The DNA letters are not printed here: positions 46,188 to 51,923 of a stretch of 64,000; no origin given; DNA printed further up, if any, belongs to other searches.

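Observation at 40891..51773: Five tandem secreted coiled-coil genes with VirB5/TrbJ-like N-termini occupy the slot where Rickettsiales carry five virB6 paralogues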

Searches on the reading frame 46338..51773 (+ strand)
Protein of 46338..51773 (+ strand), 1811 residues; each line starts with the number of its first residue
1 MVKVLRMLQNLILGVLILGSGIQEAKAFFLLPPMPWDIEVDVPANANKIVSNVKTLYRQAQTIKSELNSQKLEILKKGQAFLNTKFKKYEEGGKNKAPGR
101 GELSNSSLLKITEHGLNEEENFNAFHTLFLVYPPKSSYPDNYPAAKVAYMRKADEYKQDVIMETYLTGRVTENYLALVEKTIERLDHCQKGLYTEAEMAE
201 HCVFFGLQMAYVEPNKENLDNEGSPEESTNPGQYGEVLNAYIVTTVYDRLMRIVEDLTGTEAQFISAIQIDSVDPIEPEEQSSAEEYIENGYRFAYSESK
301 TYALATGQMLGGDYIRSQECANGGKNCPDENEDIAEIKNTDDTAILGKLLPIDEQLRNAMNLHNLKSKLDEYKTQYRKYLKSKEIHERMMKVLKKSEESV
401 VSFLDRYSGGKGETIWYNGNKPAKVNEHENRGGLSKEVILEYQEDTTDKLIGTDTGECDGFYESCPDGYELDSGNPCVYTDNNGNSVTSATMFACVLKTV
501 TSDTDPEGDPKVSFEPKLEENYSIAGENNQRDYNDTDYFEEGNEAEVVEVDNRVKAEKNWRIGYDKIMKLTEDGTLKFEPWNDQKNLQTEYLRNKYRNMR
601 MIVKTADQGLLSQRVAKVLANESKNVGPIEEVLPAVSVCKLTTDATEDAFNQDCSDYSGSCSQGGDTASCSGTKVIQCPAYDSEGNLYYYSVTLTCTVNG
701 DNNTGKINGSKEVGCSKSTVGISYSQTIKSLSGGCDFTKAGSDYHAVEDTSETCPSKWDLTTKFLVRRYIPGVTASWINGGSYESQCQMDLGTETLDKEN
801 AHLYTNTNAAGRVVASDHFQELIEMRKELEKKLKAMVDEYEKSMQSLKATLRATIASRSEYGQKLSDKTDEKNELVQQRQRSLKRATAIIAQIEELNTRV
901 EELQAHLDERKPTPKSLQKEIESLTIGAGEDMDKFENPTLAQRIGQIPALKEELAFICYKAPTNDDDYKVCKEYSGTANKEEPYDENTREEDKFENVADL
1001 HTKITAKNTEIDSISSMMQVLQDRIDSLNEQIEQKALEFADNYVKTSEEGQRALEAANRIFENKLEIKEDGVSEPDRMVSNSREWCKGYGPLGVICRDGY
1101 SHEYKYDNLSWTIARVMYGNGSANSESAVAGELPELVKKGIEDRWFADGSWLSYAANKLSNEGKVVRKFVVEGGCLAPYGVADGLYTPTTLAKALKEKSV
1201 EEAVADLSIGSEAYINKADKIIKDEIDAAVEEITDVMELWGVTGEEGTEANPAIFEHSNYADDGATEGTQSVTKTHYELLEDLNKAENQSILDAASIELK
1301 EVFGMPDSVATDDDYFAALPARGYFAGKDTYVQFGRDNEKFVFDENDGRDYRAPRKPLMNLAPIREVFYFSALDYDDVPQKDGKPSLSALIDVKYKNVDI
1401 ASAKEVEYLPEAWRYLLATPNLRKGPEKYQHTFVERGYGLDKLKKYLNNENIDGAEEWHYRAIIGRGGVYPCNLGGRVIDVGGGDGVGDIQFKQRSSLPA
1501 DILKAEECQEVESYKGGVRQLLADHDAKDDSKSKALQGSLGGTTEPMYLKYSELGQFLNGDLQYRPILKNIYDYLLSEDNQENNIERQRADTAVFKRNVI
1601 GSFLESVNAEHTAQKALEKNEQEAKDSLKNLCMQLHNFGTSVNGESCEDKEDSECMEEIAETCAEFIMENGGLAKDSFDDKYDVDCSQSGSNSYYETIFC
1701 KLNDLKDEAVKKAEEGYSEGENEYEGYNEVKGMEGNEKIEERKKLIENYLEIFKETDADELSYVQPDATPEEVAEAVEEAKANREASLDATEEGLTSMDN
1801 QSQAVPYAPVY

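Call 4: search_protein_families(library=pfam, proteins=[window:46338-51773:+], max_evalue=1)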
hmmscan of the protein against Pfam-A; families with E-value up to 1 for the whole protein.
window:46338-51773:+ (1811 aa): 3 families
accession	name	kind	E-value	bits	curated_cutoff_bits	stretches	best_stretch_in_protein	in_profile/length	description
PF08614.16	ATG16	-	0.0046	17.6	33.7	1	793-926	31-165/200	Autophagy protein 16 (ATG16)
PF10545.15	MADF_DNA_bdg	-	0.47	11.3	22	0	352-389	32-66/84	Alcohol dehydrogenase transcription factor Myb/SANT-like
PF07600.16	DUF1564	-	0.92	9.6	25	0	823-850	38-65/167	Protein of unknown function (DUF1564)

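Call 5: search_protein_families(library=ncbifam, proteins=[window:46338-51773:+], max_evalue=1)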
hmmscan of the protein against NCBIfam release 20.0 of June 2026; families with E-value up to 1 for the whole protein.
window:46338-51773:+ (1811 aa): 0 families

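Call 33: search_solved_structures(query=A5, max_evalue=10)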
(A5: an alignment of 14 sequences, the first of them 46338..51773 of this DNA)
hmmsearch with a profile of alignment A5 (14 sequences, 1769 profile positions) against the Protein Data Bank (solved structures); distinct sequences matched with E-value up to 10: 29.
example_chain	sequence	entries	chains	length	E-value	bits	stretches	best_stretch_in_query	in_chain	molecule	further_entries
6pfp_A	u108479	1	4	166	0.0022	18.7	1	839-955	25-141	Myosin-7 fused to GP7 and EB1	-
8gi0_F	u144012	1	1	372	0.021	15.4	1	824-920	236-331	Peroxisomal membrane protein PEX14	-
7tbi_X1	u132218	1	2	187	0.04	14.5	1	815-995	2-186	Nsp1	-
2jee_A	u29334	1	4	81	0.065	13.8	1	826-889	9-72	CELL DIVISION PROTEIN ZAPB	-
4xa3_A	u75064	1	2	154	0.07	13.7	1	816-890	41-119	Gp7-MYH7(1361-1425)-Eb1 chimera protein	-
7x5d_A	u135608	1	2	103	0.11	13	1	812-895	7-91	Lamin-A/C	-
3gn4_A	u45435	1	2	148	0.18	12.3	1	765-862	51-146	Myosin-VI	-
5d3a_A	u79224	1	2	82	0.19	12.2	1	824-895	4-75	Kinesin-like protein KIF21A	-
5nfd_A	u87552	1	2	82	0.21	12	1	824-895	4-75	Kinesin-like protein KIF21A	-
8th8_S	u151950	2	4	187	0.26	11.7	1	892-1036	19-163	Coiled-coil domain-containing protein 153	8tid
8qox_B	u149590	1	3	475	0.3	11.6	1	809-905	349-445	Conserved membrane protein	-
6pf2_A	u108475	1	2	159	0.3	11.5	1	829-914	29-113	Myosin, heavy polypeptide 7, cardiac muscle, beta variant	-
8qbw_A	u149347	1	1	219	0.39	11.2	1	792-937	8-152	Phage shock protein A, PspA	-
2lxy_A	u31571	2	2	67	0.41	11.1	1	865-925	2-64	2-mercaptophenol-alpha3C | 4-mercaptophenol-alpha3C protein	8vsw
7e1t_C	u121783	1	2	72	0.47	10.9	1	807-868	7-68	Isoform 2 of Nuclear distribution protein nudE homolog 1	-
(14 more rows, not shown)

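Call 114: search_protein_families(library=pfam, alignment_id=A5, max_evalue=0.01)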
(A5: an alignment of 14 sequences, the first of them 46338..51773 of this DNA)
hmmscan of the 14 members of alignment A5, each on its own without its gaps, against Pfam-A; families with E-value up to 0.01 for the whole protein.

A. member 1, window:46338-51773:+ (1811 aa): 1 family
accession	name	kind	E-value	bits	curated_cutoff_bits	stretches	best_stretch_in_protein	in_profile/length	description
PF08614.16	ATG16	-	0.0046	17.6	33.7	1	793-926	31-165/200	Autophagy protein 16 (ATG16)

B. families by the number of members that match (of 14 scanned): 8 families
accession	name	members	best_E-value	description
PF02403.27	Seryl_tRNA_N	1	0.0021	Seryl-tRNA synthetase N-terminal domain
PF04102.17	SlyX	1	0.003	SlyX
PF19962.4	EAD9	1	0.003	Effector-associated domain 9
PF04026.17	SpoVG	1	0.0033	SpoVG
PF22638.1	FlgK_D1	1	0.0039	Flagellar hook-associated protein FlgK helical domain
PF08614.16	ATG16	1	0.0046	Autophagy protein 16 (ATG16)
PF05549.16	Allexi_40kDa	1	0.0057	Allexivirus 40kDa protein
PF16535.10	T3SSipB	1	0.0069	Type III cell invasion protein SipB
